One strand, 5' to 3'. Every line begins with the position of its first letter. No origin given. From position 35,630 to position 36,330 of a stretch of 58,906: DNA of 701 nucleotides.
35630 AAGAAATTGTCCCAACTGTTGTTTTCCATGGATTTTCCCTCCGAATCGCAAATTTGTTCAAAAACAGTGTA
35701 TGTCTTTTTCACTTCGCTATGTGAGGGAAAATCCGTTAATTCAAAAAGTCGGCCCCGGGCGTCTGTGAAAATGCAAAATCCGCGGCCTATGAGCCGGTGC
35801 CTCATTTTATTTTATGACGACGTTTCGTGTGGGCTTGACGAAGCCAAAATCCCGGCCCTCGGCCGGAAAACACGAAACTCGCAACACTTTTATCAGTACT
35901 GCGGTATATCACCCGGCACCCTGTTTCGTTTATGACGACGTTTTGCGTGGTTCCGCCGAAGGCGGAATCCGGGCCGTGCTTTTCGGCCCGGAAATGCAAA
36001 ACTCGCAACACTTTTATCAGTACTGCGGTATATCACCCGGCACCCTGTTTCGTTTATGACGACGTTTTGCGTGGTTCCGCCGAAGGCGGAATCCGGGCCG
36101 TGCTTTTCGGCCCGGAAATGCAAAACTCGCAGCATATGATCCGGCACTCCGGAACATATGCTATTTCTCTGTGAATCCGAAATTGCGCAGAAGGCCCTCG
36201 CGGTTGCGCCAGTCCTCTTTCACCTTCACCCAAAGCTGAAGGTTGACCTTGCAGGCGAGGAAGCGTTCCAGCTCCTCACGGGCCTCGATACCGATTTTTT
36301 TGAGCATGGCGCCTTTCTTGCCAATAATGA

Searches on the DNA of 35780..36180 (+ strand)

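Call 11: search_rna_families(source=window, start=35780, end=36180, threshold=evalue, max_evalue=10, show_alignments=3)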
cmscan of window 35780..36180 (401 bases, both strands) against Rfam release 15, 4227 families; matches with E-value up to 10: 2.
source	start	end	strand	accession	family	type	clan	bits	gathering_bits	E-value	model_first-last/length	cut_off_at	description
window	35799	35830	-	RF01377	CRISPR-DR64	Gene; CRISPR;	CL00015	20.4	40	0.44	1-37/37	no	CRISPR RNA direct repeat element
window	35955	36017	+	RF01394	isrK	Gene; sRNA;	-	12.4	50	3.2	1-77/77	no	isrK Hfq binding RNA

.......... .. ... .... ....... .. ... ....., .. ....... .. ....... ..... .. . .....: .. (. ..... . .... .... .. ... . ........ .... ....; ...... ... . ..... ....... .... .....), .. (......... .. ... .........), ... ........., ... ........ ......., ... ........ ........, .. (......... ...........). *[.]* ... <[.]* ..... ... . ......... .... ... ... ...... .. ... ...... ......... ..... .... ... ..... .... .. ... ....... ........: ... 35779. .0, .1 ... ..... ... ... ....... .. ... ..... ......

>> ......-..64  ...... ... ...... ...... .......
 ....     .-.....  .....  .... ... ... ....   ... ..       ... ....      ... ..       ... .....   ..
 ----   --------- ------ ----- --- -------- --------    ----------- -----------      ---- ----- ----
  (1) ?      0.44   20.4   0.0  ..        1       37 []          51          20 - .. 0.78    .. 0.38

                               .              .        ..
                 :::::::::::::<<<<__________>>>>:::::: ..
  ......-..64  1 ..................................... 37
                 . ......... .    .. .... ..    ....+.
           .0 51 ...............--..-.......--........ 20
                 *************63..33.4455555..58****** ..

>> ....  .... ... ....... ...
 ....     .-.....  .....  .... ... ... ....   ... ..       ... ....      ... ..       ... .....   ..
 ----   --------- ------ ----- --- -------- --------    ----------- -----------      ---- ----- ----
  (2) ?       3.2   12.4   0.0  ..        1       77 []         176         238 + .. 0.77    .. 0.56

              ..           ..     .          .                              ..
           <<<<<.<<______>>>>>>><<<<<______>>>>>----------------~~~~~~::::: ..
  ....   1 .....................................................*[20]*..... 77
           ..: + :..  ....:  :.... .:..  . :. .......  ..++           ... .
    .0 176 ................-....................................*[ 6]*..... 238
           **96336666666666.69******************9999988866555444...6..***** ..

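Call 40: build_rna_model(alignment_id=A4, structure=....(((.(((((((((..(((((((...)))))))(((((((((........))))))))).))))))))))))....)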
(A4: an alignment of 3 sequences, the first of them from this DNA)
Model R1 built from alignment A4 (3 sequences, 79 columns); structure: as given.
model positions 78; base pairs 28; branch points 1; effective number of sequences 0.93; information 0.726 bits per position. Calibrated on 0.2 Mb of random sequence (short: E-values are rough).
structure used (alignment columns):
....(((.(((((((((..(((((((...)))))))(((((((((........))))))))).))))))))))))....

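Call 41: search_with_rna_model(model_id=R1, sources=[window, L182, L183, L184, L185, L186, L187, L188, L189, L190], max_evalue=10, make_alignment=true)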
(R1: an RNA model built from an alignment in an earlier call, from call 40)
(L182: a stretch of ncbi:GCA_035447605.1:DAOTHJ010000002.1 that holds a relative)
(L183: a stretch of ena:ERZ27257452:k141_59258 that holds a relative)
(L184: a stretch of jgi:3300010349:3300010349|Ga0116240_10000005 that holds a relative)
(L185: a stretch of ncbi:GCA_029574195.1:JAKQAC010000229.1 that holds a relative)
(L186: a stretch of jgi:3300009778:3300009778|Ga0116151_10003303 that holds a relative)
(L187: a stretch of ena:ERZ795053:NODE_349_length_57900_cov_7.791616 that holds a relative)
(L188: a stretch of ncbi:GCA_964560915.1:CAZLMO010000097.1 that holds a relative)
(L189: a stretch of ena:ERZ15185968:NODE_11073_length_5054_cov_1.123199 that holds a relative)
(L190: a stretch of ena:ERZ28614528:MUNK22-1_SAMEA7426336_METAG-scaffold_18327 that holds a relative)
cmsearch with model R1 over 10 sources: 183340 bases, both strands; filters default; matches with E-value up to 10: 48.
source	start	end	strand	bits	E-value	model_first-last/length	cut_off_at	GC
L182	12436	12513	-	108.1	2.2e-30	1-78/78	no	0.56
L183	12436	12513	-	108.1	2.2e-30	1-78/78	no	0.56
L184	12436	12513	-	108.1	2.2e-30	1-78/78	no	0.56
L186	12436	12513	-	108.1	2.2e-30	1-78/78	no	0.56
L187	12436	12513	-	108.1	2.2e-30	1-78/78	no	0.56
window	36056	36133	+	107.5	3.3e-30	1-78/78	no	0.6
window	35932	36009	+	107.2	4.1e-30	1-78/78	no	0.59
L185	12608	12686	-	100.4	5.2e-28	1-78/78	no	0.57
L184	12541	12617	-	91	4e-25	1-78/78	no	0.56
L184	12645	12721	-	91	4e-25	1-78/78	no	0.56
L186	12541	12617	-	91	4e-25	1-78/78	no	0.56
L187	12541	12609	-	76.7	1.1e-20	9-78/78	5'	0.58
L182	12541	12617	-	76.6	1.1e-20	1-78/78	no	0.57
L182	12745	12822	-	70.7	7.3e-19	1-78/78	no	0.53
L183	12541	12618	-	70.7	7.3e-19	1-78/78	no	0.53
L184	12749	12826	-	70.7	7.3e-19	1-78/78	no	0.53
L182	12849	12924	-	65.7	2.6e-17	1-78/78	no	0.5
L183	12645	12720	-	65.7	2.6e-17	1-78/78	no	0.5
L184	12853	12928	-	65.7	2.6e-17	1-78/78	no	0.5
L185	12746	12820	-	63.7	1.1e-16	1-78/78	no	0.52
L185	12508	12579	-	54.4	8.4e-14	1-78/78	no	0.54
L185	6657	6723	-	32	6.7e-07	1-78/78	no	0.58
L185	6568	6634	-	30.2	2.4e-06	1-78/78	no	0.6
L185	12436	12481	-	25.3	8e-05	1-78/78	no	0.57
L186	12434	12513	+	15.9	0.066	1-78/78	no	0.55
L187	12434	12513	+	15.9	0.066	1-78/78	no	0.55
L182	12434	12513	+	15.9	0.066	1-78/78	no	0.55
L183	12434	12513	+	15.9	0.066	1-78/78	no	0.55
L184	12434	12513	+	15.9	0.066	1-78/78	no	0.55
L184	12533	12594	+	14.4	0.18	1-78/78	no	0.55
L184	12637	12698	+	14.4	0.18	1-78/78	no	0.55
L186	12533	12594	+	14.4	0.18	1-78/78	no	0.55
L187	12533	12594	+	14.4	0.18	1-78/78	no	0.55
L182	12533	12594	+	14.4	0.18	1-78/78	no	0.55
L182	7428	7489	-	12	1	1-78/78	no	0.71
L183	7428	7489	-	12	1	1-78/78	no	0.71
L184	7428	7489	-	12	1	1-78/78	no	0.71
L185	7427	7488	-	12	1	1-78/78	no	0.71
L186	7428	7489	-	12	1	1-78/78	no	0.71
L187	7428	7489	-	12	1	1-78/78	no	0.71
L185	12507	12577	+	11.7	1.3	1-78/78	no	0.56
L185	11249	11265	+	11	2.1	41-57/78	no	0.71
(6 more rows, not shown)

Alignment A5: 48 matches aligned to the model, 110 columns, each read 5' to 3' on its own strand. Consensus structure (alignment columns), stored with it:
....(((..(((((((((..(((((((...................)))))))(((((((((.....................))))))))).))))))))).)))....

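Call 42: search_with_rna_model(model_id=R1, sources=[window, L183, L184, L185], max_evalue=0.0001, make_alignment=true, show_alignments=0)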
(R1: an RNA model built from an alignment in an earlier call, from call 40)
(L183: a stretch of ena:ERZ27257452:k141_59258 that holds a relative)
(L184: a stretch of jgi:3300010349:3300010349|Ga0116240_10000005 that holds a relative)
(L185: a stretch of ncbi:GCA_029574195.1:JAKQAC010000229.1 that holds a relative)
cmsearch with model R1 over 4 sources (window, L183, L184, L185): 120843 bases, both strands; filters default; matches with E-value up to 0.0001: 19.
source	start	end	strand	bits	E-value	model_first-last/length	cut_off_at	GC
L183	12436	12513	-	108.1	1.4e-30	1-78/78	no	0.56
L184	12436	12513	-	108.1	1.4e-30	1-78/78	no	0.56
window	36056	36133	+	107.5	2.2e-30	1-78/78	no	0.6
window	35932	36009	+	107.2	2.7e-30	1-78/78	no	0.59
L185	12608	12686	-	100.4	3.4e-28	1-78/78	no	0.57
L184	12541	12617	-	91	2.6e-25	1-78/78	no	0.56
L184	12645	12721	-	91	2.6e-25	1-78/78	no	0.56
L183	12541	12618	-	70.7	4.8e-19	1-78/78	no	0.53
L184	12749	12826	-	70.7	4.8e-19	1-78/78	no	0.53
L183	12645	12720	-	65.7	1.7e-17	1-78/78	no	0.5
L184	12853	12928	-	65.7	1.7e-17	1-78/78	no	0.5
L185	12746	12820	-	63.7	7.2e-17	1-78/78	no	0.52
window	35814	35885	+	54.5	5e-14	1-78/78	no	0.57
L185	12508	12579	-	54.4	5.5e-14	1-78/78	no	0.54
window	41655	41724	+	37.4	9.7e-09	1-78/78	no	0.57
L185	6657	6723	-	32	4.4e-07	1-78/78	no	0.58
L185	6568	6634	-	30.2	1.6e-06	1-78/78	no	0.6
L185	12436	12481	-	25.3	5.3e-05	1-78/78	no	0.57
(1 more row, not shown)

Alignment A6: 19 matches aligned to the model, 94 columns, each read 5' to 3' on its own strand. Consensus structure (alignment columns), stored with it:
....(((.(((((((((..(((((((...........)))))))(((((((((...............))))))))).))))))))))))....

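Call 45: build_rna_model(alignment_id=A6)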
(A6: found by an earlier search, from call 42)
Model R2 built from alignment A6 (19 sequences, 94 columns); structure: stored with the alignment.
model positions 78; base pairs 28; branch points 1; effective number of sequences 2.25; information 0.725 bits per position. Calibrated on 0.2 Mb of random sequence (short: E-values are rough).
structure used (alignment columns):
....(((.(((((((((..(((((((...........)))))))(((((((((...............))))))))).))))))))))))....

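Call 46: search_with_rna_model(model_id=R2, sources=[L006, L007, L008, L009, L010, L011, L012, L013, L014, L015, L016, L017, L018, L019, L020, L021, L022, L023, L024, L025, L026, L027, L028, L029, L030, L031, L032, L033, L034, L035, L036, L037, L038, L039, L040, L041, L042, L043, L044, L045, L046, L047, L048, L049, L050, L051, L052, L053, L054, L055, L056, L057, L058, L059, L060, L061, L062, L063, L064, L065, L066, L067, L068, L069, L070, L071, L072, L073, L074, L075, L076, L077, L078, L079, L080, L081, L082, L083, L084, L085, window, L001, L188, L189, L190], max_evalue=1)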
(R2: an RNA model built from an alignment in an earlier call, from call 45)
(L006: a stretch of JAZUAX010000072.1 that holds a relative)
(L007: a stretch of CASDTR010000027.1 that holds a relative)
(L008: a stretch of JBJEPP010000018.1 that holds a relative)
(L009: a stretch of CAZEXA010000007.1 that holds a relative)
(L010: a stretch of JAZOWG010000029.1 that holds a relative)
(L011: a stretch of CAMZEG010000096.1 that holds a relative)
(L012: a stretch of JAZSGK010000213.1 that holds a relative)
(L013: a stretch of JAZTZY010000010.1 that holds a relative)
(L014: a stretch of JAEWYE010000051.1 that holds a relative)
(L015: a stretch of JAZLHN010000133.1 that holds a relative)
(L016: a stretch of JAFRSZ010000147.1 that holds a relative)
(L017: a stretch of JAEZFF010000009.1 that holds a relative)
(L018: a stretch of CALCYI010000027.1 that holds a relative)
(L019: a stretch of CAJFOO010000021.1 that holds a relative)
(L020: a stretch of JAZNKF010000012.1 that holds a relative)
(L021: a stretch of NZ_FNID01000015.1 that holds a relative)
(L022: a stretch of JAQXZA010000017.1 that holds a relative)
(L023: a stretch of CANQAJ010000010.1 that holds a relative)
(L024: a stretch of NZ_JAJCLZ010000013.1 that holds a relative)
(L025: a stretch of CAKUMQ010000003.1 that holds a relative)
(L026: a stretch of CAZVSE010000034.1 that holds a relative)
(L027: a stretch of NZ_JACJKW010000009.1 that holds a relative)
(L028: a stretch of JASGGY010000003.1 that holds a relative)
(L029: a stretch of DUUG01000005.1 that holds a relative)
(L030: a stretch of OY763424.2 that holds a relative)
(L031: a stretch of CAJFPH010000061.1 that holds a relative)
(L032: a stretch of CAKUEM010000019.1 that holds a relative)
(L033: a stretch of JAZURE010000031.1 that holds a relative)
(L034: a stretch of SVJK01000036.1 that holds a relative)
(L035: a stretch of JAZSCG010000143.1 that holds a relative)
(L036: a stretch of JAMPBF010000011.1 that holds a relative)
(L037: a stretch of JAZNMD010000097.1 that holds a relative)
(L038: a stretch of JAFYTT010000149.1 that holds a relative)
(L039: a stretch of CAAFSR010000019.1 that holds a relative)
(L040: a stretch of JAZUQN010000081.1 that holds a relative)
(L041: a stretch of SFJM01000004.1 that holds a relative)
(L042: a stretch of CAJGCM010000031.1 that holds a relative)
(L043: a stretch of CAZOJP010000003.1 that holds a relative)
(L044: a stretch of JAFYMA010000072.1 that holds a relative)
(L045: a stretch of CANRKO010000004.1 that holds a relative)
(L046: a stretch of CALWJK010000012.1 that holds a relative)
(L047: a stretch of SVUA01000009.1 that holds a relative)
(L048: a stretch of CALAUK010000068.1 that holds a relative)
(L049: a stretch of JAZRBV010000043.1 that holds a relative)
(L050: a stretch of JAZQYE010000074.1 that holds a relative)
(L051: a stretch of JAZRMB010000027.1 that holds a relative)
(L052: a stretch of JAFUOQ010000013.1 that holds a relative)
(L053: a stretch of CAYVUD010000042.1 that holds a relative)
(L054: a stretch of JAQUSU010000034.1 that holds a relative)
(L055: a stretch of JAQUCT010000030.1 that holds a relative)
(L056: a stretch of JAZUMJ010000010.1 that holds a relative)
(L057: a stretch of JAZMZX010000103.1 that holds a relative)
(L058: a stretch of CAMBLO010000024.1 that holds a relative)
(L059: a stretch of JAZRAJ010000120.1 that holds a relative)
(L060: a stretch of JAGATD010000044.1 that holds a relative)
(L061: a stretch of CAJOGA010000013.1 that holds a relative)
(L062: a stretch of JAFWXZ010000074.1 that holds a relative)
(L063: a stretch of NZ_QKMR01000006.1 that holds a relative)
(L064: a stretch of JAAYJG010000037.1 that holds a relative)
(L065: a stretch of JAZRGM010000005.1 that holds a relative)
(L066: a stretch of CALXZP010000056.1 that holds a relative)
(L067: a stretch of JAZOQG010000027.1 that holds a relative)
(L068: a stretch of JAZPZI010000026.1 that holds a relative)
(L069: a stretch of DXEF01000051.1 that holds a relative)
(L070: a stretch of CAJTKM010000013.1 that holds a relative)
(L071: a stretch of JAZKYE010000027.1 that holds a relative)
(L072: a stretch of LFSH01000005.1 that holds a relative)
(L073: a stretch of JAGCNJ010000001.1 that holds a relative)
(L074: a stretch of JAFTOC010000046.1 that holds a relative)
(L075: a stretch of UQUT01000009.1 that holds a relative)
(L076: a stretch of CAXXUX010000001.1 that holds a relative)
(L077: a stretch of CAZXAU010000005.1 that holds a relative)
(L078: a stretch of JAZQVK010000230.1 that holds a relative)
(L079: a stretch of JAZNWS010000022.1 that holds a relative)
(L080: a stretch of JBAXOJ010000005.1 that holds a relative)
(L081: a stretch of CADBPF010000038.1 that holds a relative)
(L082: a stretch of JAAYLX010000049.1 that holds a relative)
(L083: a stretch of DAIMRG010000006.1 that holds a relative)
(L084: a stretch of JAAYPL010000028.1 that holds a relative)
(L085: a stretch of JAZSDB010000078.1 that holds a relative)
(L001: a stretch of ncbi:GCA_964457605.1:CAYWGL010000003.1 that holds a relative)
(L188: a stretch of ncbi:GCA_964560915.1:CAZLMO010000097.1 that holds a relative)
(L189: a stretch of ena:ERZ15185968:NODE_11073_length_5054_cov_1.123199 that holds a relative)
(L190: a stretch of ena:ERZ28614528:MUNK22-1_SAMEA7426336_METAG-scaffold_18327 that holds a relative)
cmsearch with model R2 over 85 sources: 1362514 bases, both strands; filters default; matches with E-value up to 1: 24.
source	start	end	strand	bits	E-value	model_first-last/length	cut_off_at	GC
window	36056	36133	+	103.3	1.9e-25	1-78/78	no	0.6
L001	4200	4277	+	103.3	1.9e-25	1-78/78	no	0.6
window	35932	36009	+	101.7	5.3e-25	1-78/78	no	0.59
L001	4076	4153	+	101.7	5.3e-25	1-78/78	no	0.59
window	35814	35885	+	66.8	4.2e-15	1-78/78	no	0.57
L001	3958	4029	+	66.8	4.2e-15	1-78/78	no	0.57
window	41753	41819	+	63.4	4e-14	1-78/78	no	0.6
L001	9897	9963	+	63.4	4e-14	1-78/78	no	0.6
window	41655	41724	+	58.6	9e-13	1-78/78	no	0.57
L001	9799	9868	+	58.6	9e-13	1-78/78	no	0.57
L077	8569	8640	-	25.2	0.0028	1-78/78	no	0.57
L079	74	103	-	24.4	0.0046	1-78/78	no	0.6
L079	18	47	-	24.4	0.0046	1-78/78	no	0.57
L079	130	159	-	24.4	0.0046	1-78/78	no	0.6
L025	13116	13171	+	24.1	0.0056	1-78/78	no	0.66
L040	3034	3094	+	22.9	0.012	1-78/78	no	0.62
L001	4076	4153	-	21.2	0.039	1-78/78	no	0.59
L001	4200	4277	-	20.2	0.075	1-78/78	no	0.6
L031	11218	11322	+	18.7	0.2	1-78/78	no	0.5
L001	3964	4026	-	18.2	0.28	1-78/78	no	0.59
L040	2886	2910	+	18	0.3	37-61/78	no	0.52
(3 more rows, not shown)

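Call 60: search_with_rna_model(model_id=R2, sources=[L191, L192, L193, L194, L002, L003], max_evalue=1)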
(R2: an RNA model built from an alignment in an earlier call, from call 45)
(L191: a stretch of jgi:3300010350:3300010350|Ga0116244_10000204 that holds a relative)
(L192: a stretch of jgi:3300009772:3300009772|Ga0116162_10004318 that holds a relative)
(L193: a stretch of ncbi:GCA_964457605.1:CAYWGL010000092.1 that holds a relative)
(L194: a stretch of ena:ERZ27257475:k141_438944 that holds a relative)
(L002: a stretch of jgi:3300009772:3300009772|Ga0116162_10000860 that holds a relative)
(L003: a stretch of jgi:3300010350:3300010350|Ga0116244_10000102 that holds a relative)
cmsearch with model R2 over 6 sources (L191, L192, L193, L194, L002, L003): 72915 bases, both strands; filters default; matches with E-value up to 1: 19.
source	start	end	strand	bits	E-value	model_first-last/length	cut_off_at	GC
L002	4200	4277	+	103.3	1e-26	1-78/78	no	0.6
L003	4200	4277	+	103.3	1e-26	1-78/78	no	0.6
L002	4076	4153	+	97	6.2e-25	1-78/78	no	0.58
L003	4076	4153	+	97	6.2e-25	1-78/78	no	0.58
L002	3958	4029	+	66.8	2.3e-16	1-78/78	no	0.57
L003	3958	4029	+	66.8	2.3e-16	1-78/78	no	0.57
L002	9897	9963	+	63.4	2.1e-15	1-78/78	no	0.6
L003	9897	9963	+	63.4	2.1e-15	1-78/78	no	0.6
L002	9799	9868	+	58.6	4.8e-14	1-78/78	no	0.57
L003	9799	9868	+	58.6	4.8e-14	1-78/78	no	0.57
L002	4200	4277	-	20.2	0.004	1-78/78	no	0.6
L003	4200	4277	-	20.2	0.004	1-78/78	no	0.6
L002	4076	4153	-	18.5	0.012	1-78/78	no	0.58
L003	4076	4153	-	18.5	0.012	1-78/78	no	0.58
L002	3964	4026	-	18.2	0.015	1-78/78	no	0.59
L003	3964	4026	-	18.2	0.015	1-78/78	no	0.59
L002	9897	9963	-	14.8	0.14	1-78/78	no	0.6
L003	9897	9963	-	14.8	0.14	1-78/78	no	0.6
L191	3159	3207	-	13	0.42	1-78/78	no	0.61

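Call 63: search_dna_similar(query=window:35806-36135:+, collection=plasmids, mode=distant, max_evalue=0.01)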
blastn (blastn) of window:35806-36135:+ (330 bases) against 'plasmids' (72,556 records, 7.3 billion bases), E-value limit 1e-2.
No match.

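Call 71: search_with_rna_model(model_id=R2, sources=[L195, L196, L197, L200, L201, L202, L203], max_evalue=1)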
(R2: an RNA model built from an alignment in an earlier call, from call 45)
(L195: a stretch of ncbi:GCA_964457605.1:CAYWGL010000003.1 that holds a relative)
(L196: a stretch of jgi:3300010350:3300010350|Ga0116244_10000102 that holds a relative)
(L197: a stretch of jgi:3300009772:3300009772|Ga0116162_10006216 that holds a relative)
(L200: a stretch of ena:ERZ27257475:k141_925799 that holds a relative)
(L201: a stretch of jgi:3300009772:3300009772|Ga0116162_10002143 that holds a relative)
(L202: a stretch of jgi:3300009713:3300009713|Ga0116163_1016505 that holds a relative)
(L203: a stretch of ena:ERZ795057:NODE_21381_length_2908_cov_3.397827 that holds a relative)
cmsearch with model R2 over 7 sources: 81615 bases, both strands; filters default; matches with E-value up to 1: 2.
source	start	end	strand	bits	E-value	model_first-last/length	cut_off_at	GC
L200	6449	6503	-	13.4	0.37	1-78/78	no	0.58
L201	3064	3118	-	13.4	0.37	1-78/78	no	0.58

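Call 79: search_with_rna_model(model_id=R2, sources=[L204, L205, L206, L207, L208, L209, L210], max_evalue=1)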
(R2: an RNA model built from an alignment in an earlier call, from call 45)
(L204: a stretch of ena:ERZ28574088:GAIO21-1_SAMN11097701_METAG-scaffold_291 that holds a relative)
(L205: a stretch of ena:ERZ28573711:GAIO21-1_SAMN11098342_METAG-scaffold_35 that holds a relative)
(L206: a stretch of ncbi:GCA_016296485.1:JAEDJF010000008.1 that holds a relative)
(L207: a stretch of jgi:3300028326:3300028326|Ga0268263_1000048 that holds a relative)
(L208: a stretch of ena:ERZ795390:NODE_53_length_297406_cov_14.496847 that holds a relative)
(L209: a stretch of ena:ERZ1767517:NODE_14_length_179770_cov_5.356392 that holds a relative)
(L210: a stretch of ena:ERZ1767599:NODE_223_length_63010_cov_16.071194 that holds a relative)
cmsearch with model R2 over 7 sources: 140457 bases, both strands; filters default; matches with E-value up to 1: 2.
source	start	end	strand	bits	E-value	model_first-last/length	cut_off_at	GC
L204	7013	7069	-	14.8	0.25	11-69/78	no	0.54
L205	5441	5497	-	14.8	0.25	11-69/78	no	0.54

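Call 83: search_with_rna_model(model_id=R2, sources=[L211, L212, L213, L214], max_evalue=5)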
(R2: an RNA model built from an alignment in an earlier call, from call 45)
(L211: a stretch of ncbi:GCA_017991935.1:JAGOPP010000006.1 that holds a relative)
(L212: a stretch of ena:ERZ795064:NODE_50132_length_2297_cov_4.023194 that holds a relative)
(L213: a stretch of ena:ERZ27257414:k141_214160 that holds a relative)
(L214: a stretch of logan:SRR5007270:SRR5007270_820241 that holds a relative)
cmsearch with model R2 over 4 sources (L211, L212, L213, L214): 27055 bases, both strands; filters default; matches with E-value up to 5: 2.
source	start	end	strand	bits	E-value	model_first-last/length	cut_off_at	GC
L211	14123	14198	+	14.2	0.076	1-78/78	no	0.7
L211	4101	4161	-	14.1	0.08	1-78/78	no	0.69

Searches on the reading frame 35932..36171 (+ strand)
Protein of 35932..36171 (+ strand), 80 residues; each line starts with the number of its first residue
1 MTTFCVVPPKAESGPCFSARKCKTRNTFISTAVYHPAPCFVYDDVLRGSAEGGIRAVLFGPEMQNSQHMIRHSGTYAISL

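Call 92: search_protein_representatives(protein=window:35932-36171:+)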
Query: 80 residues. Proteins with E-value up to 0.001 (for the whole library): 4; up to 1e-10: 1; up to 1e-30: 0. The best 4 are listed.
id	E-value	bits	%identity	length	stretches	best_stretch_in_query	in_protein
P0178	7.0e-13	64.4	66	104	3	1-26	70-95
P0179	2.6e-10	56.2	45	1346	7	36-74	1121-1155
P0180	3.1e-09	52.8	48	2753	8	36-60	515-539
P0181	1.5e-05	41.1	51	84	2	34-63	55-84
